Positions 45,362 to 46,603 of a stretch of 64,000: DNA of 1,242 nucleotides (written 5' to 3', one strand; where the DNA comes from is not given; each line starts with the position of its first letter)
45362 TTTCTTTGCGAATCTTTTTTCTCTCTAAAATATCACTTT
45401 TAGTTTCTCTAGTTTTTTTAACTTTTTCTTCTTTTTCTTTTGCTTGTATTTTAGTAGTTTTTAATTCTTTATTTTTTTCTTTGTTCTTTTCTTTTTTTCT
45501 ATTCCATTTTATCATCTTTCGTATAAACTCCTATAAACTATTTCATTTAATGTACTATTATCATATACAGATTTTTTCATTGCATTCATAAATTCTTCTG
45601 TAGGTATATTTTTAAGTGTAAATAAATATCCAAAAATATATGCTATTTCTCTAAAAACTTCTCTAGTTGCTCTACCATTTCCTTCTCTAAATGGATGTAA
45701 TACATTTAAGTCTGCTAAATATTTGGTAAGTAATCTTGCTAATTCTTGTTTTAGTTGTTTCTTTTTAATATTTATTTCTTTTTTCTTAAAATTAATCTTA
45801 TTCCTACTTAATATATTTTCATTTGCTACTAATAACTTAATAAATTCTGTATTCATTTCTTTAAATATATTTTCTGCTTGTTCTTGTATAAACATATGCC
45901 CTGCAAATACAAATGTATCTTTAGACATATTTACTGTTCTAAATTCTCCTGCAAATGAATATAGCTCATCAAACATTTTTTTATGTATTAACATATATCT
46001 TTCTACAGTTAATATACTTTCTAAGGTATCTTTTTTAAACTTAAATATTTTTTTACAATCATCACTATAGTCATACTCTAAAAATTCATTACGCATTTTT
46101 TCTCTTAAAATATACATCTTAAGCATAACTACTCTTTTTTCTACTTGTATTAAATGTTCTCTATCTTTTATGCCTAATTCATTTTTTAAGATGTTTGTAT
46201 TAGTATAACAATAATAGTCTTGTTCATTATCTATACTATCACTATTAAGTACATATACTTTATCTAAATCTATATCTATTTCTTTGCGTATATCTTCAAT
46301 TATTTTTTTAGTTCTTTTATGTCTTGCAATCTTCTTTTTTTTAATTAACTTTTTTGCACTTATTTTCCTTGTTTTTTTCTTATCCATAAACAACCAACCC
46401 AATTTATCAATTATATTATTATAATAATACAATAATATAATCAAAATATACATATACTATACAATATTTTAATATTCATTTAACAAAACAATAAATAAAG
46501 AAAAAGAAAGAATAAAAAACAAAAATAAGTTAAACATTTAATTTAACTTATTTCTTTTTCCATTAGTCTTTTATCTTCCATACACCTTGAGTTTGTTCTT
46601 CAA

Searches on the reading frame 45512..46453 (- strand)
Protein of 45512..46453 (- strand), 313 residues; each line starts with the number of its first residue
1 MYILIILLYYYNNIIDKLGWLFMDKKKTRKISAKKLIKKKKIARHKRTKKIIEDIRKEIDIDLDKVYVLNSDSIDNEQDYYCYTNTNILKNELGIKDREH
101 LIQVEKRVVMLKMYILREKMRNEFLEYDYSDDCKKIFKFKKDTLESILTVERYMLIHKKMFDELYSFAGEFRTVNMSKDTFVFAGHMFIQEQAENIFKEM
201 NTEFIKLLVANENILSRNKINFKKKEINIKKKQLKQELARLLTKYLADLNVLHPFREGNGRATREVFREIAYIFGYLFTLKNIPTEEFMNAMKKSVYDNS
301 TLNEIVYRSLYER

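Call 45: search_protein_families(library=pfam, proteins=[window:45512-46453:-], max_evalue=0.0001)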
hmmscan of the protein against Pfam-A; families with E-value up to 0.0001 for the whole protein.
window:45512-46453:- (313 aa): 1 family
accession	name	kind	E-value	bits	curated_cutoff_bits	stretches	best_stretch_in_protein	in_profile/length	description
PF02661.23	Fic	-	1.5e-11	45.4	24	1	148-267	2-89/93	Fic/DOC family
